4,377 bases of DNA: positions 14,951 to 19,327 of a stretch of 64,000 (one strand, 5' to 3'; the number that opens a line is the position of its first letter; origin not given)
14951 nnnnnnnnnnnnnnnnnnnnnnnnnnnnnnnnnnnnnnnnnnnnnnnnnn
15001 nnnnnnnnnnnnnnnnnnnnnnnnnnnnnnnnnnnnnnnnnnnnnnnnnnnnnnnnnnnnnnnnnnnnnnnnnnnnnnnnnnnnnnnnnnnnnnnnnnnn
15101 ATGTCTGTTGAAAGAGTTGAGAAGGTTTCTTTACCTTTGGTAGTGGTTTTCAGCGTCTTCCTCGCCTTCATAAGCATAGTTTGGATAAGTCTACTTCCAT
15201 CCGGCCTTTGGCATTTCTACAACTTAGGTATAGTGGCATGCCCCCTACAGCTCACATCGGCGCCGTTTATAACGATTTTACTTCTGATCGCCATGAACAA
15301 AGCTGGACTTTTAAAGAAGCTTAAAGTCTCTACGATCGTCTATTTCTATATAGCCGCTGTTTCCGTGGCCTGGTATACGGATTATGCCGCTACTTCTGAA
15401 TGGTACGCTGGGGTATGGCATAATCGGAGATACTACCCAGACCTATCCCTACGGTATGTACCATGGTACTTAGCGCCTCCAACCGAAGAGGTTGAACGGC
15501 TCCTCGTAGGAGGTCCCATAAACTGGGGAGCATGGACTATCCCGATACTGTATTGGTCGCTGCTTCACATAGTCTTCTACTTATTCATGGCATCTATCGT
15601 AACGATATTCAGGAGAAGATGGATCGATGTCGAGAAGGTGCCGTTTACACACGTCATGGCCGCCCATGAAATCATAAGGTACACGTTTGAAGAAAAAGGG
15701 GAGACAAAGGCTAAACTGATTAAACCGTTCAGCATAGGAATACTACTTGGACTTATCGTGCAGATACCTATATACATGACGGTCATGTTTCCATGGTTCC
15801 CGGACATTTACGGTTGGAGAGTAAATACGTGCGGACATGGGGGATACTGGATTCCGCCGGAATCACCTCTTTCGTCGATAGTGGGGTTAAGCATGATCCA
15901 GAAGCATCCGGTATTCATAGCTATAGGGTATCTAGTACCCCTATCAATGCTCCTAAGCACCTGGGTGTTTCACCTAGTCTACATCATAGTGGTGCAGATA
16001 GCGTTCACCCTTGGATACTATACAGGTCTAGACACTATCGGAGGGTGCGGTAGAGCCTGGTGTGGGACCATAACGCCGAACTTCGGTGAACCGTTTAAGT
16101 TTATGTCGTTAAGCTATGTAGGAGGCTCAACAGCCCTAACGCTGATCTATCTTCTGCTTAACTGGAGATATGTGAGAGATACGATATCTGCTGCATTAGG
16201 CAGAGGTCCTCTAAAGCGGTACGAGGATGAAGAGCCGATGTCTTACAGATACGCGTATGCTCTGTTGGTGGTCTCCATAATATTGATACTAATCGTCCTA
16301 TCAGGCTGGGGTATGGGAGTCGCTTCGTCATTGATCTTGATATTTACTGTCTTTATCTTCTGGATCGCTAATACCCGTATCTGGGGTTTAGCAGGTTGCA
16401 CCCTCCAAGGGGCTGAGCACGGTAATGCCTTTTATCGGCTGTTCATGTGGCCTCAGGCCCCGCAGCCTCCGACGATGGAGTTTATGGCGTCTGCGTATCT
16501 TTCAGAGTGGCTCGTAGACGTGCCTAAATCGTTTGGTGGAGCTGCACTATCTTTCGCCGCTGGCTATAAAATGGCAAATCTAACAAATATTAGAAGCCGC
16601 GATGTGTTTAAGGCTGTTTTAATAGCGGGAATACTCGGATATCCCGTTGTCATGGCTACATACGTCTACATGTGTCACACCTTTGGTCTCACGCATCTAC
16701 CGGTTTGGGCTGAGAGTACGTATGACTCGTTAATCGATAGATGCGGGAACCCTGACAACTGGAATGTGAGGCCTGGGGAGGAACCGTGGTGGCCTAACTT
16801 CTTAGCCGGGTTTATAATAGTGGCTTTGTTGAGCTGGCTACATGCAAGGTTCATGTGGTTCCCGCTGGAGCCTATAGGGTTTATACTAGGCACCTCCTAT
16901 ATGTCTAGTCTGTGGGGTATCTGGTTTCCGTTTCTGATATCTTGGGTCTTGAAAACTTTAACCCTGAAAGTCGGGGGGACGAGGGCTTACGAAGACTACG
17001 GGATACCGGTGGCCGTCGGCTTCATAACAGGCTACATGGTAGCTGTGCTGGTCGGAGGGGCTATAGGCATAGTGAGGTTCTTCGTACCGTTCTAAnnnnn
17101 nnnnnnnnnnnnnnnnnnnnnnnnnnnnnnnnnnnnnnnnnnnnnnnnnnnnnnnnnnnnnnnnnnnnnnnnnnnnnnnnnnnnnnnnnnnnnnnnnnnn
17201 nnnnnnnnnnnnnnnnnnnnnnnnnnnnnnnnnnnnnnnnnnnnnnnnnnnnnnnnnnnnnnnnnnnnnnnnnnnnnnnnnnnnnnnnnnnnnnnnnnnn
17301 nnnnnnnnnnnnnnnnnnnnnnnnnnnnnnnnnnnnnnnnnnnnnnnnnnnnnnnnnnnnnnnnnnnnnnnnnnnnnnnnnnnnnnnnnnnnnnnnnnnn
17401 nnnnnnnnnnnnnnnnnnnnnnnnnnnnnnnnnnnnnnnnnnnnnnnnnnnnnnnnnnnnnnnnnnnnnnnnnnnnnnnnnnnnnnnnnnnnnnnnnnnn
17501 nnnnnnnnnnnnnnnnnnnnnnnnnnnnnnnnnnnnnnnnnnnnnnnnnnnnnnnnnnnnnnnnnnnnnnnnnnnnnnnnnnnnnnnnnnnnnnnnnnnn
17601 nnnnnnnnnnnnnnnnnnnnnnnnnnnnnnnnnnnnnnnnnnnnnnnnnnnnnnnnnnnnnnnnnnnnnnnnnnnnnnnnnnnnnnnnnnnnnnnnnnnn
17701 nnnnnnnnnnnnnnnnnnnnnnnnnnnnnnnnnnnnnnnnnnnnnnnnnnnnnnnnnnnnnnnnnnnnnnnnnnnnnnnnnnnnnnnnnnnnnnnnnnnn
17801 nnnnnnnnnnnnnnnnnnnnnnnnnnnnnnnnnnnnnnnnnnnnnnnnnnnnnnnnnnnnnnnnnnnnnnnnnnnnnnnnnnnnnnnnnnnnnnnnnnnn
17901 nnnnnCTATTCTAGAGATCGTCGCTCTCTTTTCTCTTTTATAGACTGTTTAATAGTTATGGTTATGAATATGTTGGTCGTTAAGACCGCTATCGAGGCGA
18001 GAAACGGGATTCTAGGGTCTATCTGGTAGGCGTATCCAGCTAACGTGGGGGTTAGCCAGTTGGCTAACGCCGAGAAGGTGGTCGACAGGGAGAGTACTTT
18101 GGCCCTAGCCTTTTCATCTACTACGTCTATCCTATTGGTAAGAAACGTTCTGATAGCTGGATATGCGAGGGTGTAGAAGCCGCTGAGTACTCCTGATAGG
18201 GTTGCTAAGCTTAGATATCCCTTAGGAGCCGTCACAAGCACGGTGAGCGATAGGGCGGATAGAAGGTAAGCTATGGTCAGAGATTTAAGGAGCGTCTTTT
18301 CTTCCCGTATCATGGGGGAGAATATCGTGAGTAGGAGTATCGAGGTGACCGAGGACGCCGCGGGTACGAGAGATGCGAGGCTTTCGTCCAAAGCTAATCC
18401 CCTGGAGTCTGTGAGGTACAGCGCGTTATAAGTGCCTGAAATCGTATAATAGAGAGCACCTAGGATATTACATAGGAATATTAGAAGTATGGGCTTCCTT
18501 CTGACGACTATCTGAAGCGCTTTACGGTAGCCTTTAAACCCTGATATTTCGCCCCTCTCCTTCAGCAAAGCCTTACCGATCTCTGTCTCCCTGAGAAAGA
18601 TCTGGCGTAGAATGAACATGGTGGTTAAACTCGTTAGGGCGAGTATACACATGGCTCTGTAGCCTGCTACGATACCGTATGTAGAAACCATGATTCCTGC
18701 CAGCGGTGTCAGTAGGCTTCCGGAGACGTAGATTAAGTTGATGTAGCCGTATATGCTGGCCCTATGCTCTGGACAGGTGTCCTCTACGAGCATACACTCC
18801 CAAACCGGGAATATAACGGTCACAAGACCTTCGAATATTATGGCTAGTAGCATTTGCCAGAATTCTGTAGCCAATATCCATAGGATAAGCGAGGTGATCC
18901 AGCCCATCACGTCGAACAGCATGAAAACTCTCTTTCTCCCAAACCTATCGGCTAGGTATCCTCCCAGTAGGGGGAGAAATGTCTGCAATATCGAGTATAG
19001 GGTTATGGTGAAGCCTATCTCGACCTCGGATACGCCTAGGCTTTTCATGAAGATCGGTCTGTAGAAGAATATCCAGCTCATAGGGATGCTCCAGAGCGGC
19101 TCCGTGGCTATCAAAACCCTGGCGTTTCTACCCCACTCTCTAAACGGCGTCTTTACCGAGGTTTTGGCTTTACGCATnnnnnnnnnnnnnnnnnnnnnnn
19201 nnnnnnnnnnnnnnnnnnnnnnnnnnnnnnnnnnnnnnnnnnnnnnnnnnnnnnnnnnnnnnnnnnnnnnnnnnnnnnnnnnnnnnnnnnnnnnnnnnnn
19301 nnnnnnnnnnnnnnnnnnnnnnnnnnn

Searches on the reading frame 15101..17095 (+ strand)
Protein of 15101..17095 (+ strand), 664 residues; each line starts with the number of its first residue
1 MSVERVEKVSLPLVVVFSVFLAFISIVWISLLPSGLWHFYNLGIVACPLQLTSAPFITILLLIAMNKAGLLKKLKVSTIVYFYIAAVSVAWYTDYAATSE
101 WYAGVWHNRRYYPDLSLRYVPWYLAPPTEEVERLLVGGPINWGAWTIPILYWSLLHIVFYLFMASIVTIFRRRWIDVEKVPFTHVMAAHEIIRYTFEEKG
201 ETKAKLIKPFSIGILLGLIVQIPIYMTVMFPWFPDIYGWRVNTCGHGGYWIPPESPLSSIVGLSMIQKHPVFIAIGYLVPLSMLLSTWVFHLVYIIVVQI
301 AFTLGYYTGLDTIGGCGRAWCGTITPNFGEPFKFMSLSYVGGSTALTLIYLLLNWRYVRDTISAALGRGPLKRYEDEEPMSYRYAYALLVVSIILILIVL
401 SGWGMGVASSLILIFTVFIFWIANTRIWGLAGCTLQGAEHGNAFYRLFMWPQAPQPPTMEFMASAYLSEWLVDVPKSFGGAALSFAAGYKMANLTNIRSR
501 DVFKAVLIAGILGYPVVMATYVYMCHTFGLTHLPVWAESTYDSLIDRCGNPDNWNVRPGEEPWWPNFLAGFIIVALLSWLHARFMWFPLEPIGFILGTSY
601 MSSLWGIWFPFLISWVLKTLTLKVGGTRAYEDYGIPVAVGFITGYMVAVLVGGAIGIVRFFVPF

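Call 5: search_protein_families(library=pfam, proteins=[window:15101-17095:+], max_evalue=0.01)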
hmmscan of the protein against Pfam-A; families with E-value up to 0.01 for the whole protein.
window:15101-17095:+ (664 aa): 2 families
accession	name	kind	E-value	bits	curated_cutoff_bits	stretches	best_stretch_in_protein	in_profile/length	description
PF20581.3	DUF6785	-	6.9e-33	114.4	25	1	14-529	4-498/498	Family of unknown function (DUF6785)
PF20580.3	DUF6784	-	4.3e-16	59.4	26.4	1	567-658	4-92/101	Domain of unknown function (DUF6784)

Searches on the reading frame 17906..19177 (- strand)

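Call 47: search_protein_families(library=pfam, proteins=[window:17906-19177:-], max_evalue=0.001)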
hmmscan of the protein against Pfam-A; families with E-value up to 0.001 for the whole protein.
window:17906-19177:- (423 aa): 3 families
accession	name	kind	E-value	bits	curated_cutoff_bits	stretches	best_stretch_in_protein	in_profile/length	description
PF07690.21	MFS_1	-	5.2e-30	105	33.4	2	36-349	15-322/347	Major Facilitator Superfamily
PF12832.13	MFS_1_like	-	2.9e-10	40.2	25.2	1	39-385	21-363/373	MFS_1 like family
PF00083.30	Sugar_tr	-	6.8e-07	28.9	22.3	1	50-198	44-194/452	Sugar (and other) transporter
